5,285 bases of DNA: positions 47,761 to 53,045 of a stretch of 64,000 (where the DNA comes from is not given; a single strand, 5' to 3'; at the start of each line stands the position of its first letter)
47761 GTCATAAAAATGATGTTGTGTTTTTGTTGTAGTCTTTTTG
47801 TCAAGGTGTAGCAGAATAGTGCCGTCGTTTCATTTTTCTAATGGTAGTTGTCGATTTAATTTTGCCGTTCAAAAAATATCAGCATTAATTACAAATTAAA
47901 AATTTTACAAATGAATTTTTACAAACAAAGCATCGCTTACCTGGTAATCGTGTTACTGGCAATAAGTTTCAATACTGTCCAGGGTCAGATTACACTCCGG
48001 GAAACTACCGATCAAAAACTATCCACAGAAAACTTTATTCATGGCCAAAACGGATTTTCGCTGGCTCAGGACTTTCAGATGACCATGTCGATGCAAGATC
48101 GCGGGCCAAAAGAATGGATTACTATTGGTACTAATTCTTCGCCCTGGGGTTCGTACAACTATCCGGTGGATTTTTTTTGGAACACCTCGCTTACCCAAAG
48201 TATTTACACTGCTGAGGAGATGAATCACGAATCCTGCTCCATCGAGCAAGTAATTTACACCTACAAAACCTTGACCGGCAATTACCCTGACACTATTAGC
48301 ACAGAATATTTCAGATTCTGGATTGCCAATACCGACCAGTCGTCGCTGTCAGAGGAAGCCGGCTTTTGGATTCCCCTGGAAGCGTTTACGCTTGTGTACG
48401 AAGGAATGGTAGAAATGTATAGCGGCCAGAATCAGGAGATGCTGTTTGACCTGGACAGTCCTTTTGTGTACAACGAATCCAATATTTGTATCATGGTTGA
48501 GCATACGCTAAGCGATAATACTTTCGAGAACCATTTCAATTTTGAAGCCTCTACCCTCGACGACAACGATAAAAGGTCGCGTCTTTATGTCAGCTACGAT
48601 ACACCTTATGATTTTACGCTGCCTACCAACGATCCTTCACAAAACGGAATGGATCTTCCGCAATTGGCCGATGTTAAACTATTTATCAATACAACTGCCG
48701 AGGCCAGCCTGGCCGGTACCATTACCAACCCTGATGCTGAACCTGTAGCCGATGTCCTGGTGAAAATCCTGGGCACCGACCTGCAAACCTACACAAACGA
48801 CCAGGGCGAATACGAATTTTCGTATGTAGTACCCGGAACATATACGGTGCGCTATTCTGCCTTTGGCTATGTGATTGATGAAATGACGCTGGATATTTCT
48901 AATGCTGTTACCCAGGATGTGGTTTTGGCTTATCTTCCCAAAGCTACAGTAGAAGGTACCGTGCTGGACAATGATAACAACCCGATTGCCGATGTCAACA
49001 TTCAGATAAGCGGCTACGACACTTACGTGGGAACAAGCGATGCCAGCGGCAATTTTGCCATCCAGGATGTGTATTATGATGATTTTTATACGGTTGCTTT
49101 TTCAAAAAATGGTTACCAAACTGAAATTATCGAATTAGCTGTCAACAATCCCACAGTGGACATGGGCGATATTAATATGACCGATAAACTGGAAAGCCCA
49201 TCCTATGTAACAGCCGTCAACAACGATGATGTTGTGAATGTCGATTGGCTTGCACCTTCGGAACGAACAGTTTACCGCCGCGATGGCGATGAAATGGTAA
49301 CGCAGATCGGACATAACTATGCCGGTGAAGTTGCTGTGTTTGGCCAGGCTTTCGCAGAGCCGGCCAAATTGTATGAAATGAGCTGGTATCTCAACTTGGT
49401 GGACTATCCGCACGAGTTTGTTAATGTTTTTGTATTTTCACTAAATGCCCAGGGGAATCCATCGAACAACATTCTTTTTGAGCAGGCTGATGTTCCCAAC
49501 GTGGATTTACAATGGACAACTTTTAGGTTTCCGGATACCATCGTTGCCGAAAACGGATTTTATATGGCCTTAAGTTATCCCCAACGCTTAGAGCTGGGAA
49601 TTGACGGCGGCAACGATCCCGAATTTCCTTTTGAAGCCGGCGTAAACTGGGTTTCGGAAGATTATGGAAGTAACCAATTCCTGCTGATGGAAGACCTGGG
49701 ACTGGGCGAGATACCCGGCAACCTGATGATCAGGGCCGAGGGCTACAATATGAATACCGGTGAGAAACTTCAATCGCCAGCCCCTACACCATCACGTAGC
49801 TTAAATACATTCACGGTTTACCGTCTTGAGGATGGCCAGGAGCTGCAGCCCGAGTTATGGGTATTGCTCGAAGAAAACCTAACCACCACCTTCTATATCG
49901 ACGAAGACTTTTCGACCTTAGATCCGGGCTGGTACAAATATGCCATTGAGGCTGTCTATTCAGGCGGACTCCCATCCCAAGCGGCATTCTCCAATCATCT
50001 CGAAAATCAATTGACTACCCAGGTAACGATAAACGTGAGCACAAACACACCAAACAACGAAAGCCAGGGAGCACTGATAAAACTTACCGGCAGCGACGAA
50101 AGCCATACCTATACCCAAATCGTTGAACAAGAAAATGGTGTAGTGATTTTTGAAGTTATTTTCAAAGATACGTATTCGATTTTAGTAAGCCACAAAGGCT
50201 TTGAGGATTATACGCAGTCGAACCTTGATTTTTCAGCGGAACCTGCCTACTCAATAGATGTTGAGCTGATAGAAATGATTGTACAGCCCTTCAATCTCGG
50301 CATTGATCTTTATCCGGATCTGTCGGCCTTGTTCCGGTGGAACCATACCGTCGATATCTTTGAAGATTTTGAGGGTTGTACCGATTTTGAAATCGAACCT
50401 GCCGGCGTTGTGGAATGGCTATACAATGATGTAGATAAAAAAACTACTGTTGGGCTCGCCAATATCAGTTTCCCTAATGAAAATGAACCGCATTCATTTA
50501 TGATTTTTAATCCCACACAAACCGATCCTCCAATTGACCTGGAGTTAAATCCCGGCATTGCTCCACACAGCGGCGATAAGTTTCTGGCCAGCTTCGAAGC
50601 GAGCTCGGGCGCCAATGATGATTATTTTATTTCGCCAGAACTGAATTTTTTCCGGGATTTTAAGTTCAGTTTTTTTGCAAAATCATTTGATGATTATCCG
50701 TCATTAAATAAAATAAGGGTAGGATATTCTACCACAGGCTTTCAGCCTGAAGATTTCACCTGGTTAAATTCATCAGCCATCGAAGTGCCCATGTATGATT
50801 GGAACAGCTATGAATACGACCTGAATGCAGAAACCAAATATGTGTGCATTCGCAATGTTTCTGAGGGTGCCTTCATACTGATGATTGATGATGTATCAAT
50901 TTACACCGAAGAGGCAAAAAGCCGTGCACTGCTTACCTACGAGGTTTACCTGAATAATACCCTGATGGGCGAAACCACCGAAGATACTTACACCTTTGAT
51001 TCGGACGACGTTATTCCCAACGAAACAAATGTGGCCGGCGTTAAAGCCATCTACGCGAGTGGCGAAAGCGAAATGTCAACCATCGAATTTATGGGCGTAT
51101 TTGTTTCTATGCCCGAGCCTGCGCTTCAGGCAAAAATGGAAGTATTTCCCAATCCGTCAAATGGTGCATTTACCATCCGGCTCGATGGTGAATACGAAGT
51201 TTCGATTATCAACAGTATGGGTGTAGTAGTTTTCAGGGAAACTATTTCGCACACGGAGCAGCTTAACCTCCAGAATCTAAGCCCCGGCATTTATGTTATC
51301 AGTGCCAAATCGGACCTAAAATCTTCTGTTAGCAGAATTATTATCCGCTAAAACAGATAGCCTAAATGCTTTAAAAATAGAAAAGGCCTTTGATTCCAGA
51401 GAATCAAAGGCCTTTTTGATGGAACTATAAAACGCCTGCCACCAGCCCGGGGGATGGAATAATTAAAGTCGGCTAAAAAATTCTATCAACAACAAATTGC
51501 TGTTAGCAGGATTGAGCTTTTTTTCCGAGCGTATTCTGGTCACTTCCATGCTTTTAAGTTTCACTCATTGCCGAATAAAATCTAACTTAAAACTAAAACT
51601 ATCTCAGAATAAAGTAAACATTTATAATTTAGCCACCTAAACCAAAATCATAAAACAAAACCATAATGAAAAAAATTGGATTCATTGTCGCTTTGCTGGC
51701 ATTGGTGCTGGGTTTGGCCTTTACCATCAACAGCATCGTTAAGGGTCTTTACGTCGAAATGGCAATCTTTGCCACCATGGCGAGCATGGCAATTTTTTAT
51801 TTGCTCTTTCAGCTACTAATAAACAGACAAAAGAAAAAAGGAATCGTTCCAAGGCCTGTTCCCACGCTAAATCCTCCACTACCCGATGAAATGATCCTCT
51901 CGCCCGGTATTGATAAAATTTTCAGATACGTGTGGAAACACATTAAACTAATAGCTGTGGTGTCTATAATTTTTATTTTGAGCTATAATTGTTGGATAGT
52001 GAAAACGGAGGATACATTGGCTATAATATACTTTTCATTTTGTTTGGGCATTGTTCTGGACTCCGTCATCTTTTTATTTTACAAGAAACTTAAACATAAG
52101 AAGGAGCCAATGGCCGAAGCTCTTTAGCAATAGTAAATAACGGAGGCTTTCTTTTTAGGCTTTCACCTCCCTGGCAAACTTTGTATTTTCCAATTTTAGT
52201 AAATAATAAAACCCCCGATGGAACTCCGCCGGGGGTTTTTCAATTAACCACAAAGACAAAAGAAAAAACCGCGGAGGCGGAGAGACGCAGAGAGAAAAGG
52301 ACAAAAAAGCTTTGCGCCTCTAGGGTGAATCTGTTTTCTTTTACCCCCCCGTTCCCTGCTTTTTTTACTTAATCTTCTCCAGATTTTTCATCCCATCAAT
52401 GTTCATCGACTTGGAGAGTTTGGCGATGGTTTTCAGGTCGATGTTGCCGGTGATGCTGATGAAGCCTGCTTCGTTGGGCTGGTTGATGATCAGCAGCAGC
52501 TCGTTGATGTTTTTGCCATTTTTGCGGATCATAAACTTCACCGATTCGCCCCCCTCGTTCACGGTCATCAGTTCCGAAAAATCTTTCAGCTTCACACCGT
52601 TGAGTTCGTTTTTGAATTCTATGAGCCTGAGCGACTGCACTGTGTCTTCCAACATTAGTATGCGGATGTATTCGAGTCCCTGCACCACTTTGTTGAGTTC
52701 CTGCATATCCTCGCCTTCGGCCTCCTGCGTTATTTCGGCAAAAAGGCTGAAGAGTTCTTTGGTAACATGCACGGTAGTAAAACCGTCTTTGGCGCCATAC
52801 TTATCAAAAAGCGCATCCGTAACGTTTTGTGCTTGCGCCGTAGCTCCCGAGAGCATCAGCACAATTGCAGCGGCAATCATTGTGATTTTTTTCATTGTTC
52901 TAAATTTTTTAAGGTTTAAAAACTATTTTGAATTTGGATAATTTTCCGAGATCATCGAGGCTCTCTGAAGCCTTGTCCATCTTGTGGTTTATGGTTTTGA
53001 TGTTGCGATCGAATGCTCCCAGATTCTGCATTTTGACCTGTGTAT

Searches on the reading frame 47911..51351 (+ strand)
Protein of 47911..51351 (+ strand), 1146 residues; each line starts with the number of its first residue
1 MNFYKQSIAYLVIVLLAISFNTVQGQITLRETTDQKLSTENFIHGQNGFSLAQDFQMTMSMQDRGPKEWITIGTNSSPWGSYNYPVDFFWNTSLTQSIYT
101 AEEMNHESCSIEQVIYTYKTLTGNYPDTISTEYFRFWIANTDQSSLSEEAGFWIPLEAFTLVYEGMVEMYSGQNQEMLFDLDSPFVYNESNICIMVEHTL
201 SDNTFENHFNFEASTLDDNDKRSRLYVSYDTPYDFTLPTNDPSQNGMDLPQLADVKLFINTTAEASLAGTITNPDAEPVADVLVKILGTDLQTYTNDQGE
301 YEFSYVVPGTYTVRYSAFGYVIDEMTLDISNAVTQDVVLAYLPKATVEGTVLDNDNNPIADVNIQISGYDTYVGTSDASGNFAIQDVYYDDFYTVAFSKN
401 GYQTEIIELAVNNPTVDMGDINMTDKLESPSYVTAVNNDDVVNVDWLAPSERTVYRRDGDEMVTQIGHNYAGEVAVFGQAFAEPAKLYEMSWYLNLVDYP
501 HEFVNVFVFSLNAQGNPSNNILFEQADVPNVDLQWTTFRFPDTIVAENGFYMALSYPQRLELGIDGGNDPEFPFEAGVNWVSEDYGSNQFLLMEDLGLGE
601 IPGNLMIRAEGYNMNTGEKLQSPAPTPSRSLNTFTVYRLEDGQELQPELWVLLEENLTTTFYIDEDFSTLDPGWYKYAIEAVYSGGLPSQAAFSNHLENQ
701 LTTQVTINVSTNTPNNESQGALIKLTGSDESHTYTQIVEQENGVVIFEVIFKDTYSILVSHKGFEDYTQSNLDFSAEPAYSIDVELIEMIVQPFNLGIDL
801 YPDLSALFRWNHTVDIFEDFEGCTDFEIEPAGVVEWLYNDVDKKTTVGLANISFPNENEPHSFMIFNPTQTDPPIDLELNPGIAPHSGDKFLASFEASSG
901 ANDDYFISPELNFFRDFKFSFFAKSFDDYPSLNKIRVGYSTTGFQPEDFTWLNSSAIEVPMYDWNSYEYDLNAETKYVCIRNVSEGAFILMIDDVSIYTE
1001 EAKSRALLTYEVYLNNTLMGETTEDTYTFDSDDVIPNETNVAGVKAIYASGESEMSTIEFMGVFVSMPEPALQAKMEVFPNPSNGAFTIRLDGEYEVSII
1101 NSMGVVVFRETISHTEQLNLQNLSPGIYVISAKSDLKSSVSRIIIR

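Call 47: search_protein_families(library=pfam, proteins=[window:47911-51351:+], max_evalue=0.00001)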
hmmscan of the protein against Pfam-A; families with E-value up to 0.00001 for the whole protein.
window:47911-51351:+ (1146 aa): 3 families
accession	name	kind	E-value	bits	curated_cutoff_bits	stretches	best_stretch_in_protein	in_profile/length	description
PF13620.12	CarboxypepD_reg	-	6.4e-27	94.2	32.3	2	266-339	1-81/82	Carboxypeptidase regulatory-like domain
PF13715.12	CarbopepD_reg_2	-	2.5e-20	72.7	32.2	2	268-339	2-74/88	CarboxypepD_reg-like domain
PF18962.6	Por_Secre_tail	-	7.2e-12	45.9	27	1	1078-1145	1-75/75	Secretion system C-terminal sorting domain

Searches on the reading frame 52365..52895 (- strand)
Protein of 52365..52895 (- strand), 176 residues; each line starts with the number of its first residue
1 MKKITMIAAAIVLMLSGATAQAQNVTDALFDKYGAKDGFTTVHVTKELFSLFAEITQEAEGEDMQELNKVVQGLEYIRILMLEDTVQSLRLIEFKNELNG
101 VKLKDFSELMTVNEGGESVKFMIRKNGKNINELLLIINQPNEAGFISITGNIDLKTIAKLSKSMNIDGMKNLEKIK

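Call 47: search_protein_families(library=pfam, proteins=[window:52365-52895:-], max_evalue=0.00001)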
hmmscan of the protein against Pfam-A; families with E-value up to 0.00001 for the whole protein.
window:52365-52895:- (176 aa): 1 family
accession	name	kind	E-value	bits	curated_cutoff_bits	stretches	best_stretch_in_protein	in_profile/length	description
PF14060.11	DUF4252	-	1.5e-24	87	23.9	1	33-160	1-125/125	Domain of unknown function (DUF4252)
